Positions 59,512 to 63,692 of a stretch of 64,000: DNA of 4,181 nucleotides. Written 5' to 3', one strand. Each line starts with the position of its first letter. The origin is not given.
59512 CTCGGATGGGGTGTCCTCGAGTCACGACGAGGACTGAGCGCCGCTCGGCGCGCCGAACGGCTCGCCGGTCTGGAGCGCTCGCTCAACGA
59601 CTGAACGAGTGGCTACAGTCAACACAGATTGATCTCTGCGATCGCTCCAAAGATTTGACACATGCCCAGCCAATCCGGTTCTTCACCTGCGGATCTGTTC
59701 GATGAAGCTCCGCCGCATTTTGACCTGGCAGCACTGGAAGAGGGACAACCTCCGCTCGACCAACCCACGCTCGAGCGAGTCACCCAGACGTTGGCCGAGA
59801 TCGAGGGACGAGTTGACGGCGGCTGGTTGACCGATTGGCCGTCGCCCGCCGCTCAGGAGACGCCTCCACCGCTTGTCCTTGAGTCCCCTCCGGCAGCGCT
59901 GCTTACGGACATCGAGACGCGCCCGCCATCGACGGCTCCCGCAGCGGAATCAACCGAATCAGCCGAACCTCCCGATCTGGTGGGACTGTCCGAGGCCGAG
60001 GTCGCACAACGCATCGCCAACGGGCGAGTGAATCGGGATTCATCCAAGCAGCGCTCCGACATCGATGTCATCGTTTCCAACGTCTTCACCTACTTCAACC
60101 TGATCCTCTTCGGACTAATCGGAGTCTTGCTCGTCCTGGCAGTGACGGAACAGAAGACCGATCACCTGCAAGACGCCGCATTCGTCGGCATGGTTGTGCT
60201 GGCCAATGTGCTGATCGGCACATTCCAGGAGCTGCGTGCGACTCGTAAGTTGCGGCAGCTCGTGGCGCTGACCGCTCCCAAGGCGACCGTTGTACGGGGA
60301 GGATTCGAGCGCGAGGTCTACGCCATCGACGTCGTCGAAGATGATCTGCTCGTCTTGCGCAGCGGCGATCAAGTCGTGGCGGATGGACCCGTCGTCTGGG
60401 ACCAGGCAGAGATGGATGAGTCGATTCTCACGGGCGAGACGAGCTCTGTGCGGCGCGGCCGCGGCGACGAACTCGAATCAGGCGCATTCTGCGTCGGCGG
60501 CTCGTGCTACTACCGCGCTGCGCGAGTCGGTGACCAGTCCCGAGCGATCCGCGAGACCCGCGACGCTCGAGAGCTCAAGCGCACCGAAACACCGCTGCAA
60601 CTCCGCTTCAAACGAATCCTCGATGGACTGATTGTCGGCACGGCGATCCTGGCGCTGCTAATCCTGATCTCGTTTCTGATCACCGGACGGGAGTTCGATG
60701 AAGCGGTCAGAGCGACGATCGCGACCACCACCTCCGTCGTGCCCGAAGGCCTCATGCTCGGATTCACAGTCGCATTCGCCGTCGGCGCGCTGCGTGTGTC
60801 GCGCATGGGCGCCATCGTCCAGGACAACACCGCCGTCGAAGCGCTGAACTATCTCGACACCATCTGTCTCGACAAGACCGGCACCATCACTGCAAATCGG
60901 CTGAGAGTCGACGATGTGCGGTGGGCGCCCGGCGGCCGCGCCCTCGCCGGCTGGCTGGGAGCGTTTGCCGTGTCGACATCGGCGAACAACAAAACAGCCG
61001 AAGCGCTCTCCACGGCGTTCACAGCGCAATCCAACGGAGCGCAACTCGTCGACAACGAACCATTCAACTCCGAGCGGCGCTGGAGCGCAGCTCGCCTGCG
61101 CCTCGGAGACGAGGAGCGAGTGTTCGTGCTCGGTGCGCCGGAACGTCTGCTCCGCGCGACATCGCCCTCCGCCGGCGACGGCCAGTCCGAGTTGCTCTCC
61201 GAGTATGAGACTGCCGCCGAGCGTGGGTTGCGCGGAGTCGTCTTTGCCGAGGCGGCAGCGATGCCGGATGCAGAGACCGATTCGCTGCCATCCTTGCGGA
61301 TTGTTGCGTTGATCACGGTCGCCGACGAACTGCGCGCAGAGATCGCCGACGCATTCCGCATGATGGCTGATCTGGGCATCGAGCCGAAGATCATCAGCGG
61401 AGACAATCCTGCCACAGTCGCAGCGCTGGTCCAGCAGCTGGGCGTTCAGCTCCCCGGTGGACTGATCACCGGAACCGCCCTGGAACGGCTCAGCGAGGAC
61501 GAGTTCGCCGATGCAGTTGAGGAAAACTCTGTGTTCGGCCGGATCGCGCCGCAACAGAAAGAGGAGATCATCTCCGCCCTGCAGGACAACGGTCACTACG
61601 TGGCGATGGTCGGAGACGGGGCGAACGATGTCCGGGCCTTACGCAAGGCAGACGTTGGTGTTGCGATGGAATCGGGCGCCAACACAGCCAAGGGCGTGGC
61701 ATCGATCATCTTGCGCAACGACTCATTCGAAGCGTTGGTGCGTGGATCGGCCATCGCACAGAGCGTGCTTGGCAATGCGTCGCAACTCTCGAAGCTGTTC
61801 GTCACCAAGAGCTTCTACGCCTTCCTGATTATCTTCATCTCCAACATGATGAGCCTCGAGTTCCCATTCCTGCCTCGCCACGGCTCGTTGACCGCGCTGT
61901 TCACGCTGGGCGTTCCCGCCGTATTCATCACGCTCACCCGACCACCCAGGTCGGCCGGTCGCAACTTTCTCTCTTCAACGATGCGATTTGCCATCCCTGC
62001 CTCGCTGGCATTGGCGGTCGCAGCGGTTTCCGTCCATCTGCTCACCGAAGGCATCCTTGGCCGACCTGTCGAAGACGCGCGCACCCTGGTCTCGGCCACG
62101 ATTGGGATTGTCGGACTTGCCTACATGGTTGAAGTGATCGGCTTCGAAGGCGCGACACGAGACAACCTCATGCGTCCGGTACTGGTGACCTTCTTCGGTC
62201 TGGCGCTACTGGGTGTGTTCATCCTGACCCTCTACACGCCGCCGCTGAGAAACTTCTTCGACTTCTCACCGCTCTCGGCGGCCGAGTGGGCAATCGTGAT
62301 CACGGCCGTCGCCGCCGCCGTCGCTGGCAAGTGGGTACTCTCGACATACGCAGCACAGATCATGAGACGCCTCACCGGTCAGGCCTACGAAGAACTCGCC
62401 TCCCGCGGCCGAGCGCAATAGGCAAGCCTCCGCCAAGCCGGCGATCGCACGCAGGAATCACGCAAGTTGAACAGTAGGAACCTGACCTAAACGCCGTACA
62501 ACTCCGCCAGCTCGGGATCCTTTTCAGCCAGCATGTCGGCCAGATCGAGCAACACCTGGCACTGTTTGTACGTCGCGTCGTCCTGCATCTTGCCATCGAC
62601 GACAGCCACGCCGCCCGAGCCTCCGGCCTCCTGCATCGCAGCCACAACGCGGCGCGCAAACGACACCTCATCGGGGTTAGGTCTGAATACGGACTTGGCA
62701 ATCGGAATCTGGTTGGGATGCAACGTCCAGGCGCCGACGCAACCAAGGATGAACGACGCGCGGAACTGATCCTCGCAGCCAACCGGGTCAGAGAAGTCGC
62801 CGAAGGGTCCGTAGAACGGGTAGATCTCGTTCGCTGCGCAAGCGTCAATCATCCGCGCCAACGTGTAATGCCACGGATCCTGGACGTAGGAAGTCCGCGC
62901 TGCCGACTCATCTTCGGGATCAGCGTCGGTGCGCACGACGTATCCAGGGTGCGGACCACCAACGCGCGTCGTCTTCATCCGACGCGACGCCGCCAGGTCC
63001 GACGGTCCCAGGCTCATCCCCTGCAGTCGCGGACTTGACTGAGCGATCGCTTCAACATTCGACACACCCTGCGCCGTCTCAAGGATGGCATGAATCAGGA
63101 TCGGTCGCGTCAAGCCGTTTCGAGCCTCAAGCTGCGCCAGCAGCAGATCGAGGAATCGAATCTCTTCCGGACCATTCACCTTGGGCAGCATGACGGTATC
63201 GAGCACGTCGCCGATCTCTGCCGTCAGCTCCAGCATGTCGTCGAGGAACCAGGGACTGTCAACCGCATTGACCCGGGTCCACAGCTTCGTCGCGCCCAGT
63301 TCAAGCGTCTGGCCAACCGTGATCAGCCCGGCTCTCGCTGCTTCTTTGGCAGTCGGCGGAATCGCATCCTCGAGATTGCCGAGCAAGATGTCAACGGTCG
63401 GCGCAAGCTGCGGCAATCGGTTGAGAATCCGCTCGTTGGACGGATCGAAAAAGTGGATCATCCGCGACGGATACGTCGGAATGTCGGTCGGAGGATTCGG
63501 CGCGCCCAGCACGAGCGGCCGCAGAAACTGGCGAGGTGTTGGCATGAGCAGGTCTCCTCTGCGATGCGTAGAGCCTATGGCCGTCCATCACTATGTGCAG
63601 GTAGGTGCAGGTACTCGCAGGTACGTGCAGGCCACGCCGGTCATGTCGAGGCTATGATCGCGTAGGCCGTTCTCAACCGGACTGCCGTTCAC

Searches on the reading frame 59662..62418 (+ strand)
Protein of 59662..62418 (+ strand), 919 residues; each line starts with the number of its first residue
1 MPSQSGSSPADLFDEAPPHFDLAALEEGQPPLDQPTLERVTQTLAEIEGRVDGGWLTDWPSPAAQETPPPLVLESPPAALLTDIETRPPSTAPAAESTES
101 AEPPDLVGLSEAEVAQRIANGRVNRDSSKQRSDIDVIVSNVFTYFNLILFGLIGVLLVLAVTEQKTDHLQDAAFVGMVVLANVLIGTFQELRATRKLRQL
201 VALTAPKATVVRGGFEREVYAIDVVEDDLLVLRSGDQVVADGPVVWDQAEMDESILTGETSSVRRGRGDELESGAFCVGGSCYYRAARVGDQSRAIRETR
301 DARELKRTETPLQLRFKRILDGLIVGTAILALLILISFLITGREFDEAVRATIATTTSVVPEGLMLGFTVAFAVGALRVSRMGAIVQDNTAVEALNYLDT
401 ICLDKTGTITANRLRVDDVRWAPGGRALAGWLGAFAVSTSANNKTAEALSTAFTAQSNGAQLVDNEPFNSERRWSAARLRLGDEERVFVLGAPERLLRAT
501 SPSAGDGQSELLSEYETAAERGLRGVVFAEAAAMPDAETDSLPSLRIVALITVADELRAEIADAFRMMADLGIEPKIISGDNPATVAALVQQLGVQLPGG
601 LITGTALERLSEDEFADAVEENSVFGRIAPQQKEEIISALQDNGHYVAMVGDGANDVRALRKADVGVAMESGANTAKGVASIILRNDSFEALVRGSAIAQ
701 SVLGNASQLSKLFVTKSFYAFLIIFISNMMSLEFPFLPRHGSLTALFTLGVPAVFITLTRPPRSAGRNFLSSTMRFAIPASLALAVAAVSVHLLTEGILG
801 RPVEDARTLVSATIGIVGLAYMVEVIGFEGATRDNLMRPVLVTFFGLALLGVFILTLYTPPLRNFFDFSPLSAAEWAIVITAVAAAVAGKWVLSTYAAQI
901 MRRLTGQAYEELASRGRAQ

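Call 48: search_protein_families(library=pfam, proteins=[window:59662-62418:+], max_evalue=0.00001)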
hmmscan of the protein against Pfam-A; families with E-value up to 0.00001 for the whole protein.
window:59662-62418:+ (919 aa): 4 families
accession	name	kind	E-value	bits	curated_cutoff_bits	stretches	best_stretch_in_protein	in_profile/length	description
PF00122.25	E1-E2_ATPase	-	1.3e-34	119.8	28.1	1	203-381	2-180/181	E1-E2 ATPase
PF00702.32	Hydrolase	-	2.4e-19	70.9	26.4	1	399-664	2-191/191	haloacid dehalogenase-like hydrolase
PF00689.26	Cation_ATPase_C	-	4.3e-10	40.1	27.3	1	758-887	34-166/175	Cation transporting ATPase, C-terminus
PF08282.18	Hydrolase_3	-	4.8e-06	26.9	20.9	0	638-688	197-247/255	haloacid dehalogenase-like hydrolase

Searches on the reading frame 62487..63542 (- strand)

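Call 48: search_protein_families(library=pfam, proteins=[window:62487-63542:-], max_evalue=0.00001)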
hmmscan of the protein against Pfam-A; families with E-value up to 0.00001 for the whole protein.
window:62487-63542:- (351 aa): 1 family
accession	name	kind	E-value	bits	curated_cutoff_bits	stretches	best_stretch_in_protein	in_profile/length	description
PF03328.21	HpcH_HpaI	-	2.2e-22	79.9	25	1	49-193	21-164/221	HpcH/HpaI aldolase/citrate lyase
